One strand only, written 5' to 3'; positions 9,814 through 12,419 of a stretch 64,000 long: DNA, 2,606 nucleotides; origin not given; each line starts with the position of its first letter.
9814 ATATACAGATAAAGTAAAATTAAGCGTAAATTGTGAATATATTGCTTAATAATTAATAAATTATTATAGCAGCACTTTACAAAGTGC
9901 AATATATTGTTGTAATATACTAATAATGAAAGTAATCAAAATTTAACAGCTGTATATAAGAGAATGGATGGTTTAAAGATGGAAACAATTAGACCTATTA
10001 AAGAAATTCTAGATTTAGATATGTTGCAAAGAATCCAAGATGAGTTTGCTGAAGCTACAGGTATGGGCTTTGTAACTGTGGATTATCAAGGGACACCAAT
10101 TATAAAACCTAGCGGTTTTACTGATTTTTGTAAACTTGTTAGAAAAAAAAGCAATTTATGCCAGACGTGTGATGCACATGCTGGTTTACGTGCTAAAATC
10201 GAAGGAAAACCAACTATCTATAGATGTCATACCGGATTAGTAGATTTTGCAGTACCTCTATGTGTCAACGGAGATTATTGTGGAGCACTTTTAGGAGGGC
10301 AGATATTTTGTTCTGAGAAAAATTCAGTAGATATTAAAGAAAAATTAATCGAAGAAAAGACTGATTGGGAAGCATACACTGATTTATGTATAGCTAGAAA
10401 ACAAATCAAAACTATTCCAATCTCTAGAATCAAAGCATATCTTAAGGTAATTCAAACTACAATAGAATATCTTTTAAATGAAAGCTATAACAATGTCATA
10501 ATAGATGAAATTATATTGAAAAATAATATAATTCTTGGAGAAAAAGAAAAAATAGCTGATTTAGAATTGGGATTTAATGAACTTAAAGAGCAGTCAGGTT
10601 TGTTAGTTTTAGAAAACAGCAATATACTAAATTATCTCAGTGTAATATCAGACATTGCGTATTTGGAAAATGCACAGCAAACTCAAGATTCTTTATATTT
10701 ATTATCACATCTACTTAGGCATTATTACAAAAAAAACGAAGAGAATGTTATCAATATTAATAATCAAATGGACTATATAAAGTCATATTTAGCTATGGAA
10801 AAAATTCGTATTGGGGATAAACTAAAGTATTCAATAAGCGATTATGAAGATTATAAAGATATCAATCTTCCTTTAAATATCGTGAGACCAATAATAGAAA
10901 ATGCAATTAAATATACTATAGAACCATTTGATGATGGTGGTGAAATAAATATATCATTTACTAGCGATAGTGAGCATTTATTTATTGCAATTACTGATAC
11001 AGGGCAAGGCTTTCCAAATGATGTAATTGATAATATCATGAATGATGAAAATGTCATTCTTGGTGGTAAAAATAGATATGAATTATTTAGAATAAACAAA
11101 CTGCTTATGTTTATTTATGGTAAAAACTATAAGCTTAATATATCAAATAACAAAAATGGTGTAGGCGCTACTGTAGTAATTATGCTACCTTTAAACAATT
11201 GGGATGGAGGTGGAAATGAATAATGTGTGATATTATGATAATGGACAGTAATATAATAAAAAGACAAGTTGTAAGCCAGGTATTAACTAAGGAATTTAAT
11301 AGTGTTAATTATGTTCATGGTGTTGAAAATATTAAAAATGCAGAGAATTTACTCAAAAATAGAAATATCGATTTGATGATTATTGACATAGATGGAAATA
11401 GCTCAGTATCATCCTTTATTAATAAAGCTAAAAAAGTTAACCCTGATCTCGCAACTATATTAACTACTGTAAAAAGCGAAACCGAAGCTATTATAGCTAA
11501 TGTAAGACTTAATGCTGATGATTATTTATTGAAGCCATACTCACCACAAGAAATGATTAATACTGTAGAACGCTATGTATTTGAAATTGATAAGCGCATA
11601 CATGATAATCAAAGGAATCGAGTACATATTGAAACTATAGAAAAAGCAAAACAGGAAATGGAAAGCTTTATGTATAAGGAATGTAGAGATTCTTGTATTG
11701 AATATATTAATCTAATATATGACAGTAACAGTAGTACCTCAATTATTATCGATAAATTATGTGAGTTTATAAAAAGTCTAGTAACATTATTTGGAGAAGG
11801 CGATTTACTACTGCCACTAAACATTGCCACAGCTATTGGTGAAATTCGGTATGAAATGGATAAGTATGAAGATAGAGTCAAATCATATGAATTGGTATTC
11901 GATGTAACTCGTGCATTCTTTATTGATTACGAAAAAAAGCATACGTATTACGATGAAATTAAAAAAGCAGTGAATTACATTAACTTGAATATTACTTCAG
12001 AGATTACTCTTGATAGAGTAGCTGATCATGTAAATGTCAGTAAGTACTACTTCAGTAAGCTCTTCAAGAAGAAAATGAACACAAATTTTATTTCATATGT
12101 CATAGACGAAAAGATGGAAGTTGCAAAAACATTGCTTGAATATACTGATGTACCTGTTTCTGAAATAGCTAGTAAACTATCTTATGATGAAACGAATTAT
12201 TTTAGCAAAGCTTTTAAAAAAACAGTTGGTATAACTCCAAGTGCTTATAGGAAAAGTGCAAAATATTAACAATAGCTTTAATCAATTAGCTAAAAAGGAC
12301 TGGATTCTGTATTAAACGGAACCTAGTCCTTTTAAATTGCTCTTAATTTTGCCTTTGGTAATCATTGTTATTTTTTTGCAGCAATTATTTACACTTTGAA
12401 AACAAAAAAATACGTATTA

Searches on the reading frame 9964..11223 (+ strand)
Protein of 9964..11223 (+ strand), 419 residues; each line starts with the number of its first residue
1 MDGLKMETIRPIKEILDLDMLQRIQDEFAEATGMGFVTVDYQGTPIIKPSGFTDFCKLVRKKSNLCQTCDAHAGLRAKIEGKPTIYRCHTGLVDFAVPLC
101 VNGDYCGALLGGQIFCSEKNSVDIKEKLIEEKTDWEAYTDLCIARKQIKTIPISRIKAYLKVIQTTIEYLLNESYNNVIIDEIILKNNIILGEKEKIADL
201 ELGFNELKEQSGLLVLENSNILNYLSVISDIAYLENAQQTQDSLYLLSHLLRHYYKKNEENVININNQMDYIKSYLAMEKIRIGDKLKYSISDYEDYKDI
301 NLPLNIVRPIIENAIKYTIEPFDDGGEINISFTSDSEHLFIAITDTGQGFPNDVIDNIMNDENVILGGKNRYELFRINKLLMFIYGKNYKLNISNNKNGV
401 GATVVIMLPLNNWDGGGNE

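Call 51: search_protein_families(library=ncbifam, proteins=[window:9964-11223:+], max_evalue=0.00001)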
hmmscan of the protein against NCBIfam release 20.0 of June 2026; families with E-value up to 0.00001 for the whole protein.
window:9964-11223:+ (419 aa): 5 families
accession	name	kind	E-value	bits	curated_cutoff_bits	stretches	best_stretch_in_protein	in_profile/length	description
NF047788.1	TransRegPocR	equivalog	3.4e-30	105.4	500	1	15-188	4-177/296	transcriptional regulator PocR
TIGR02966.1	phoR_proteo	equivalog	2.1e-06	27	334.2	1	242-358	169-281/333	phosphate regulon sensor histidine kinase PhoR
NF053867.1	SprKinKinDBac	equivalog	2.1e-06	26.5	775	1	307-411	398-498/500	sporulation kinase KinD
NF033092.0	HK_WalK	equivalog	4.4e-06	25.6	725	1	261-359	445-541/594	cell wall metabolism sensor histidine kinase WalK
NF046044.1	PnpS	equivalog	4.6e-06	25.9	400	1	265-358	251-337/390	two-component system histidine kinase PnpS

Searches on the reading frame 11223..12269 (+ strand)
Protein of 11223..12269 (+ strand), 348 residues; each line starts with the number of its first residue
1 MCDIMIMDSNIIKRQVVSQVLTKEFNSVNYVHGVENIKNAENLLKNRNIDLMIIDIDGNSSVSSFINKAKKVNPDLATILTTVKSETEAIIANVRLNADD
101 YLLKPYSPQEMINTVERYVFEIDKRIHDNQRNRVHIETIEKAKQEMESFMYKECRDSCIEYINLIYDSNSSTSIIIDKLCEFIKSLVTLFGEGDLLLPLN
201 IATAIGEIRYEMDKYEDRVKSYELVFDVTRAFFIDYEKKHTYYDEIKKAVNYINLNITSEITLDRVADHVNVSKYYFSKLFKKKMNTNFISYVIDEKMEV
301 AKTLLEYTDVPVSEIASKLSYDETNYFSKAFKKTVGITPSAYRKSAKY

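Call 51: search_protein_families(library=ncbifam, proteins=[window:11223-12269:+], max_evalue=0.00001)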
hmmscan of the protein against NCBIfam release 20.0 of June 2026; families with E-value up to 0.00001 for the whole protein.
window:11223-12269:+ (348 aa): 52 families (the best 25 are shown)
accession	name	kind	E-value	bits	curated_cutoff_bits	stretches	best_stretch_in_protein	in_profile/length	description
NF047788.1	TransRegPocR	equivalog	7.7e-29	100.9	500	1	237-346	182-291/296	transcriptional regulator PocR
NF007860.0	PRK10572.1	equivalog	2.4e-23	82.4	208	1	235-346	173-285/292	arabinose operon transcriptional regulator AraC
NF047455.1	TF_Staph_AryK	equivalog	1.4e-21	76.4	850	1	240-346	153-259/759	transcriptional regulator AryK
TIGR04094.1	adjacent_YSIRK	equivalog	3.7e-21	75.5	200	1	242-343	283-383/383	YSIRK-targeted surface antigen transcriptional regulator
NF007584.0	PRK10219.1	equivalog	1.9e-14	53.9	174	1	245-344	6-105/107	superoxide response transcriptional regulator SoxS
NF049932.1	TranspRegBtr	equivalog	2.5e-14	52.7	900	1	218-345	141-265/531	bacillibactin transport transcriptional regulator Btr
NF006902.0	PRK09393.1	equivalog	2.4e-13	50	425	1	243-346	219-322/327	transcriptional regulator FtrA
NF052371.1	TransRegGbdRPseu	equivalog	9e-13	48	480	1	247-346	228-327/365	choline metabolism transcriptional regulator GbdR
NF012228.1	RobA_TF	equivalog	9.2e-13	48.3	380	1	246-347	5-106/286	MDR efflux pump AcrAB transcriptional activator RobA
NF012144.2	ramA_TF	equivalog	1.7e-12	47.7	180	1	246-346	7-107/108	RamA family antibiotic efflux transcriptional regulator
NF007693.0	PRK10371.1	equivalog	2.8e-12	46.5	253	1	242-346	198-300/309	transcriptional regulator MelR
NF033869.1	viru_reg_Rsp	equivalog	4.7e-12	45.2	400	1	246-344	149-247/701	AraC family transcriptional regulator Rsp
NF049968.1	QhpR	equivalog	6e-12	45.3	250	1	258-343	200-284/284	AraC-like transcriptional regulator QhpR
NF011701.0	PRK15121.1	equivalog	5.5e-11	42.5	426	1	246-347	7-108/289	MDR efflux pump AcrAB transcriptional activator RobA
TIGR02297.1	HpaA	equivalog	5.5e-11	42.2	274.65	1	252-344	194-286/287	4-hydroxyphenylacetate catabolism regulatory protein HpaA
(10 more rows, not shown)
